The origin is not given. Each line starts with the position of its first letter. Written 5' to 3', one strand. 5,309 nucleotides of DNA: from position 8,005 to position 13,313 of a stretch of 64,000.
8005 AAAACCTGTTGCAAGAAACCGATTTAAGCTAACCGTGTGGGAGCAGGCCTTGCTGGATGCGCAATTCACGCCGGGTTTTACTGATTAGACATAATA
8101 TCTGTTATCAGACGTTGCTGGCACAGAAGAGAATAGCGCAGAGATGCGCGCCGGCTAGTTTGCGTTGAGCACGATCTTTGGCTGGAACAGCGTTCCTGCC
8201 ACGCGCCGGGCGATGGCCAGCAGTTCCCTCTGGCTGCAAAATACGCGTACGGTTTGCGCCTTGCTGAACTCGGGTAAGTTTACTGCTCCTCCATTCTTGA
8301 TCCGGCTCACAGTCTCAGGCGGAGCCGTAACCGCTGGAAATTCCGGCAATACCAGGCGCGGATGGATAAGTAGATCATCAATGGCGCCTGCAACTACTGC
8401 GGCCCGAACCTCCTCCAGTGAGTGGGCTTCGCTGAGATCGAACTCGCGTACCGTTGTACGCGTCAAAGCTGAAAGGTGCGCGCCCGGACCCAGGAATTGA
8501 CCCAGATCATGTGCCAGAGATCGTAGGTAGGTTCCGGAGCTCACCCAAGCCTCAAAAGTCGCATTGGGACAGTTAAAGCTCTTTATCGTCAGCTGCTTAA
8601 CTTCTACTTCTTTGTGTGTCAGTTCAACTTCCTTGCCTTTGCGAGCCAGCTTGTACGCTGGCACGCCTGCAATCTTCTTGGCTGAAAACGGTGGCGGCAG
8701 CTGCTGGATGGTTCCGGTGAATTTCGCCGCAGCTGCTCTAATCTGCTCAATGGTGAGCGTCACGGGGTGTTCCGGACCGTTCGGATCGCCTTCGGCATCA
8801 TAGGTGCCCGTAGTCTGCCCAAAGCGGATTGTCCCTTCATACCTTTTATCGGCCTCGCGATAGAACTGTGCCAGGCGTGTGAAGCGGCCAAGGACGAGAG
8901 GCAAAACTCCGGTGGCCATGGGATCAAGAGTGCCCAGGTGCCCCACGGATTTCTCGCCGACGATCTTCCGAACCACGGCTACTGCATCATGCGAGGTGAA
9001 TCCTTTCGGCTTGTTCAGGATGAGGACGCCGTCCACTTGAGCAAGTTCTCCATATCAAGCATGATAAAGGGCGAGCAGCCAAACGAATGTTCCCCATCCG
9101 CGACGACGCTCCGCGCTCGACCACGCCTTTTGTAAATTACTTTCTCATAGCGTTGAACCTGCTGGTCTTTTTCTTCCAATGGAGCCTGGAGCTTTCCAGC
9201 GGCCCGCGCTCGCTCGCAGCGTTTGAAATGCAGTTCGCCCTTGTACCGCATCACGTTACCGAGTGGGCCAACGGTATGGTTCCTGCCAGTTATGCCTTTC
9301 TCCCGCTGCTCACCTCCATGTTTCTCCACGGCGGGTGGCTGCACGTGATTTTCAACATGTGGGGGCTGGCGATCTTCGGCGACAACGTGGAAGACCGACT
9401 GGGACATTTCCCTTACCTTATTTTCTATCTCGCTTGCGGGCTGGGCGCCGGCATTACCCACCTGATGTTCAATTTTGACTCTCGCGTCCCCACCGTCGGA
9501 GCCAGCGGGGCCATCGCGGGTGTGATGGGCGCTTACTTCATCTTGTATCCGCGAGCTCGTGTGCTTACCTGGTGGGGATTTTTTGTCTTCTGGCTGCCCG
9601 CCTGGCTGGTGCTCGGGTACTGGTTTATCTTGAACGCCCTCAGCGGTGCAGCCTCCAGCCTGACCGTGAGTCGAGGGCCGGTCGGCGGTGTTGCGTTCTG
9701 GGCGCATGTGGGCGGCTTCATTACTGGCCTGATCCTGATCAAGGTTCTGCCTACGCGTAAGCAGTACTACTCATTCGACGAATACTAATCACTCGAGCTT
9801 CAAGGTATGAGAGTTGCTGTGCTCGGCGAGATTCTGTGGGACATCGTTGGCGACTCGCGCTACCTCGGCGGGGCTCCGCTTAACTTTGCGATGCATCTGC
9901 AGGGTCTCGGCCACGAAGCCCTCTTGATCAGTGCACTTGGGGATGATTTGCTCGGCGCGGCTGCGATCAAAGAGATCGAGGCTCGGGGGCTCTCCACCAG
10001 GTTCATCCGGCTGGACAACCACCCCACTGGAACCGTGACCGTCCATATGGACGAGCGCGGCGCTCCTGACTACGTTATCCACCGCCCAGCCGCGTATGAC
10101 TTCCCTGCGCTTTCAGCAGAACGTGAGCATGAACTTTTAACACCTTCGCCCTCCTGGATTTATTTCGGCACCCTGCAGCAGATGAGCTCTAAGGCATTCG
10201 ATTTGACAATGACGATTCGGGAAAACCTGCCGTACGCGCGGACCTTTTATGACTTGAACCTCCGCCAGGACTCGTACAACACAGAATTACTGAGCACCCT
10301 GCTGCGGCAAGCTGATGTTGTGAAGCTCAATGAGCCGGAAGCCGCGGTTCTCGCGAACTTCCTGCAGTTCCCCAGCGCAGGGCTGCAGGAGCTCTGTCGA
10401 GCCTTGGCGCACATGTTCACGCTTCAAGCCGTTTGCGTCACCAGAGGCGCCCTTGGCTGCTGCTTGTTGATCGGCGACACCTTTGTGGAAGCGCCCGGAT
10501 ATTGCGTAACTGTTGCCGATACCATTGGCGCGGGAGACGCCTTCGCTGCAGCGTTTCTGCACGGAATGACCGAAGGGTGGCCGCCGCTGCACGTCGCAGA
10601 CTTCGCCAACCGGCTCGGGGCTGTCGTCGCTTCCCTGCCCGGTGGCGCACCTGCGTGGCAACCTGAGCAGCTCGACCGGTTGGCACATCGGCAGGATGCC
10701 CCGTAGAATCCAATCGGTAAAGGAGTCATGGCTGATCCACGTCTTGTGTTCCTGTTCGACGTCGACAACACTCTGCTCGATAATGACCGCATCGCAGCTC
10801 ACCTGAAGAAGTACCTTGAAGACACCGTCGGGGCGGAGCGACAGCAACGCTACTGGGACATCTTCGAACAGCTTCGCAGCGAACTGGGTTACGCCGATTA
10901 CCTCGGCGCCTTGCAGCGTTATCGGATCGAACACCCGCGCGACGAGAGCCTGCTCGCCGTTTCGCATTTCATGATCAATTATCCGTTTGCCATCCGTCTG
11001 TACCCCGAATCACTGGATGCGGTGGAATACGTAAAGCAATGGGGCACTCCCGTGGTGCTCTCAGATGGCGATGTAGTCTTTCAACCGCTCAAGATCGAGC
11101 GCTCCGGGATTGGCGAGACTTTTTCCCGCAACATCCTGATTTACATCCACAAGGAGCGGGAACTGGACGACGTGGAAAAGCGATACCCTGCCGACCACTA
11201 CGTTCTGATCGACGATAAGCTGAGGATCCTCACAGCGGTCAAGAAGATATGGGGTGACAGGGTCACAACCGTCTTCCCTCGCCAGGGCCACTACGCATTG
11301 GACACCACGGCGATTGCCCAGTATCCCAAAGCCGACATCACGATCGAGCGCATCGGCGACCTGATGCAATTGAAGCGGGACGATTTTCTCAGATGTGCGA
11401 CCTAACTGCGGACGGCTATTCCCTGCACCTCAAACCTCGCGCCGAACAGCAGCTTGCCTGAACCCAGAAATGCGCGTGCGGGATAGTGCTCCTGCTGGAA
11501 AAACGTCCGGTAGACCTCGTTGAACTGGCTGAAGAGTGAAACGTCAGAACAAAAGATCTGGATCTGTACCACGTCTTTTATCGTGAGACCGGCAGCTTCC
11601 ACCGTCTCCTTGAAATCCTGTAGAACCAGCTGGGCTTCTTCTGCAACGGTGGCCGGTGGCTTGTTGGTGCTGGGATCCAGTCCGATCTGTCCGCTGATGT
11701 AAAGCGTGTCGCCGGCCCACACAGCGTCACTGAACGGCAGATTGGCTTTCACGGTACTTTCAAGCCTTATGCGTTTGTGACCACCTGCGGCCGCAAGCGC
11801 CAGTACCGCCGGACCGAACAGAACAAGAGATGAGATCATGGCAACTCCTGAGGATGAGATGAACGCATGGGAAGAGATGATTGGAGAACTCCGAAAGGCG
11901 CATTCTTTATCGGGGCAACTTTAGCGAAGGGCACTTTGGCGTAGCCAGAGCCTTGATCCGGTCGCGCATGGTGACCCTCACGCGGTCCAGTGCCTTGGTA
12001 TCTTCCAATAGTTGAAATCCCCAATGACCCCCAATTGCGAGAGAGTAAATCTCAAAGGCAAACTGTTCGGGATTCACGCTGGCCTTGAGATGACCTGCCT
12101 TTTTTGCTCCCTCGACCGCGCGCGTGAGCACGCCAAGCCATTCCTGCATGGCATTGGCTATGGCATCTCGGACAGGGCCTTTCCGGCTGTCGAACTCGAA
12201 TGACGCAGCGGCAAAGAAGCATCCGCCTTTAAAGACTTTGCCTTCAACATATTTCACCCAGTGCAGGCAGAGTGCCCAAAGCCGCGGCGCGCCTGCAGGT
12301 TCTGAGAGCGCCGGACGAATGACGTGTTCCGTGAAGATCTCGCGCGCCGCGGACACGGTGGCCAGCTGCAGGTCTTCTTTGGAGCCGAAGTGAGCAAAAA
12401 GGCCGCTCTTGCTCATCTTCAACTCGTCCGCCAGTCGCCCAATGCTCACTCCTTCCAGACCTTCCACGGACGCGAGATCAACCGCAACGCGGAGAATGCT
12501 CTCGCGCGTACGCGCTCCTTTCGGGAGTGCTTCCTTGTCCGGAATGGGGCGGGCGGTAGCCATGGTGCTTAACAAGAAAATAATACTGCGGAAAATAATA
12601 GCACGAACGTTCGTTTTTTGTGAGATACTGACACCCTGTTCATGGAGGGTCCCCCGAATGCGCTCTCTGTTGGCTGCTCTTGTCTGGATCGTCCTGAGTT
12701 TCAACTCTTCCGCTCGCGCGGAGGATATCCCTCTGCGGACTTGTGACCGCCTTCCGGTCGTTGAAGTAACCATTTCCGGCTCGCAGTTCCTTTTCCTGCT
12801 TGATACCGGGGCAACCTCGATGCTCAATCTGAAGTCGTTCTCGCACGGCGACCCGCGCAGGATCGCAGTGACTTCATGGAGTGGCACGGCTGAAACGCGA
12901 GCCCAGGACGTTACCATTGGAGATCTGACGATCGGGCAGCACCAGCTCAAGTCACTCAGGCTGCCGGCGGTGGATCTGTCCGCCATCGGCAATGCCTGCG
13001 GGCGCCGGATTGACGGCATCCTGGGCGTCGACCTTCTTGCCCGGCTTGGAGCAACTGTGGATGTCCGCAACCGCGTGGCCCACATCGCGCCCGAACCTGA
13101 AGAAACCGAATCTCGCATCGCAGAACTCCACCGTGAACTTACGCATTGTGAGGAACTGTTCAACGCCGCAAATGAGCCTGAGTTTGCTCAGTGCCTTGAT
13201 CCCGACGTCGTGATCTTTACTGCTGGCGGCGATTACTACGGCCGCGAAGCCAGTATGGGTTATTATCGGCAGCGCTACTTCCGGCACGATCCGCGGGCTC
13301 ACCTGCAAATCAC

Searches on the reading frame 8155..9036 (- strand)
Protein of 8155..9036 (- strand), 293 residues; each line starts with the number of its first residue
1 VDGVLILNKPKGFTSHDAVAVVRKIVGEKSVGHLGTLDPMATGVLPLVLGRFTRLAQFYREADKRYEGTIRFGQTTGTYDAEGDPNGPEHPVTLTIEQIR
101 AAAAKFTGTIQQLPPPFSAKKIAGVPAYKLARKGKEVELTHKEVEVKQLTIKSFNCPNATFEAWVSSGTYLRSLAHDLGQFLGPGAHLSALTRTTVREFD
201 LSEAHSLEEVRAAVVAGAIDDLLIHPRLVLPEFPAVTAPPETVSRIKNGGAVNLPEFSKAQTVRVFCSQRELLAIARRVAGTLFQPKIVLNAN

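Call 70: search_protein_families(library=pfam, max_evalue=0.00001, proteins=[window:8155-9036:-])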
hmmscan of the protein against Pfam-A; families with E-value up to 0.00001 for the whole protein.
window:8155-9036:- (293 aa): 2 families
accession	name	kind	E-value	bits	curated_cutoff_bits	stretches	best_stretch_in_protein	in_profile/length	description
PF01509.24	TruB_N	-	9e-48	162.9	27.3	1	23-170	1-148/149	TruB family pseudouridylate synthase (N terminal domain)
PF16198.10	TruB_C_2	-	1.5e-10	41.5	29.3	1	172-215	1-44/66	tRNA pseudouridylate synthase B C-terminal domain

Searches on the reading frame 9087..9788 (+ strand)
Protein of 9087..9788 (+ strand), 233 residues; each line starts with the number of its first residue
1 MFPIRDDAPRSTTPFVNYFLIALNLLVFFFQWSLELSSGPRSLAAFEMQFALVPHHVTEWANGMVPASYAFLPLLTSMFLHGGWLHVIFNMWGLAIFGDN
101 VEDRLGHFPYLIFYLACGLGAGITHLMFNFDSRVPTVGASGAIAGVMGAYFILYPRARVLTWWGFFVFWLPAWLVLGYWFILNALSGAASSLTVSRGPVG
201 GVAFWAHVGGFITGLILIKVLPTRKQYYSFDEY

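Call 70: search_protein_families(library=pfam, max_evalue=0.00001, proteins=[window:9087-9788:+])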
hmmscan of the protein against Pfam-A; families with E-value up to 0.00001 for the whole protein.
window:9087-9788:+ (233 aa): 1 family
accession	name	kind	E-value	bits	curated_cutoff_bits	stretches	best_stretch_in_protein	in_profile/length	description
PF01694.28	Rhomboid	-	2.7e-34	118.9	22.6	1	73-220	6-139/143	Rhomboid domain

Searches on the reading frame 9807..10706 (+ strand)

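Call 70: search_protein_families(library=pfam, max_evalue=0.00001, proteins=[window:9807-10706:+])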
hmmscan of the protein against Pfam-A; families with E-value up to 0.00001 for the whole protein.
window:9807-10706:+ (299 aa): 1 family
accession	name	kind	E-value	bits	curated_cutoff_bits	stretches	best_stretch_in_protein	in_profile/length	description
PF00294.29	PfkB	-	2e-43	149.3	25.8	1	18-281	33-296/302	pfkB family carbohydrate kinase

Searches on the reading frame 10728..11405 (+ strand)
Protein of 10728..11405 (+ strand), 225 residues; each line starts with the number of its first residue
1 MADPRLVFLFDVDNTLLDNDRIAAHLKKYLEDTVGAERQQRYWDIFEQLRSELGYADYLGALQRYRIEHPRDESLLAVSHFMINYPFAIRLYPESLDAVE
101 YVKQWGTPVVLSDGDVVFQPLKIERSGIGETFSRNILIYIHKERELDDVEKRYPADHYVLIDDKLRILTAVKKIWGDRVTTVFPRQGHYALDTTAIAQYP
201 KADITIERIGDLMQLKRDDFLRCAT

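Call 70: search_protein_families(library=pfam, max_evalue=0.00001, proteins=[window:10728-11405:+])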
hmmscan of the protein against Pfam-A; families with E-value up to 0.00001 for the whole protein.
window:10728-11405:+ (225 aa): 1 family
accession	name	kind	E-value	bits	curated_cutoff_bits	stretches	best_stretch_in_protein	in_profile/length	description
PF00702.32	Hydrolase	-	2e-06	28.8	26.4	1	7-142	3-151/191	haloacid dehalogenase-like hydrolase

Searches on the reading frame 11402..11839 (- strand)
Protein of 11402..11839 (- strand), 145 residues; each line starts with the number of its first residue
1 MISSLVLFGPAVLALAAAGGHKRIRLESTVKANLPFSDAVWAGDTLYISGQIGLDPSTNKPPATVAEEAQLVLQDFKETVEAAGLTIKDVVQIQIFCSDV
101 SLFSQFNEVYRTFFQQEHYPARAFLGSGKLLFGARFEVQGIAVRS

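Call 70: search_protein_families(library=pfam, max_evalue=0.00001, proteins=[window:11402-11839:-])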
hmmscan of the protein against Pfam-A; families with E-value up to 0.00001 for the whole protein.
window:11402-11839:- (145 aa): 1 family
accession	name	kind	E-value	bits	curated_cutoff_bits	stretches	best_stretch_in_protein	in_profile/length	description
PF01042.26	Ribonuc_L-PSP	-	7.2e-28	97.5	27.3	1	30-143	5-120/121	Endoribonuclease L-PSP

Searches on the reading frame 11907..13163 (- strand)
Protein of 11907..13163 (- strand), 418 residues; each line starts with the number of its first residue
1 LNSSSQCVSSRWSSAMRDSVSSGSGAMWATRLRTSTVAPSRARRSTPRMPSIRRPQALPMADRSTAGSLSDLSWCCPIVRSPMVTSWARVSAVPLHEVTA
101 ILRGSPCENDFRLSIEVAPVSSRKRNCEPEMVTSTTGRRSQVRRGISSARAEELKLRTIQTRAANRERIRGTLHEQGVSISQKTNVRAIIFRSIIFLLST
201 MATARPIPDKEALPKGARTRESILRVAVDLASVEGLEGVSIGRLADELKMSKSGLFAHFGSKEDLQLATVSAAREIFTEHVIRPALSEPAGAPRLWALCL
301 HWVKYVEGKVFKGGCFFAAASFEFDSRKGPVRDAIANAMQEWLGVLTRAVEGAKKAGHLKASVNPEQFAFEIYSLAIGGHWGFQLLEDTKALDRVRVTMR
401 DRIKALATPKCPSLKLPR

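Call 70: search_protein_families(library=pfam, max_evalue=0.00001, proteins=[window:11907-13163:-])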
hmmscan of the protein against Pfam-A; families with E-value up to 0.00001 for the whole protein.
window:11907-13163:- (418 aa): 2 families
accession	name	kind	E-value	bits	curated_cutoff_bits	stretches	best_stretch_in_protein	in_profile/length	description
PF16925.10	TetR_C_13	-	1.7e-34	119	27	1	291-398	1-108/109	Tetracyclin repressor-like, C-terminal domain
PF00440.29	TetR_N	-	3.6e-10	39.9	24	1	223-268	1-46/47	Bacterial regulatory proteins, tetR family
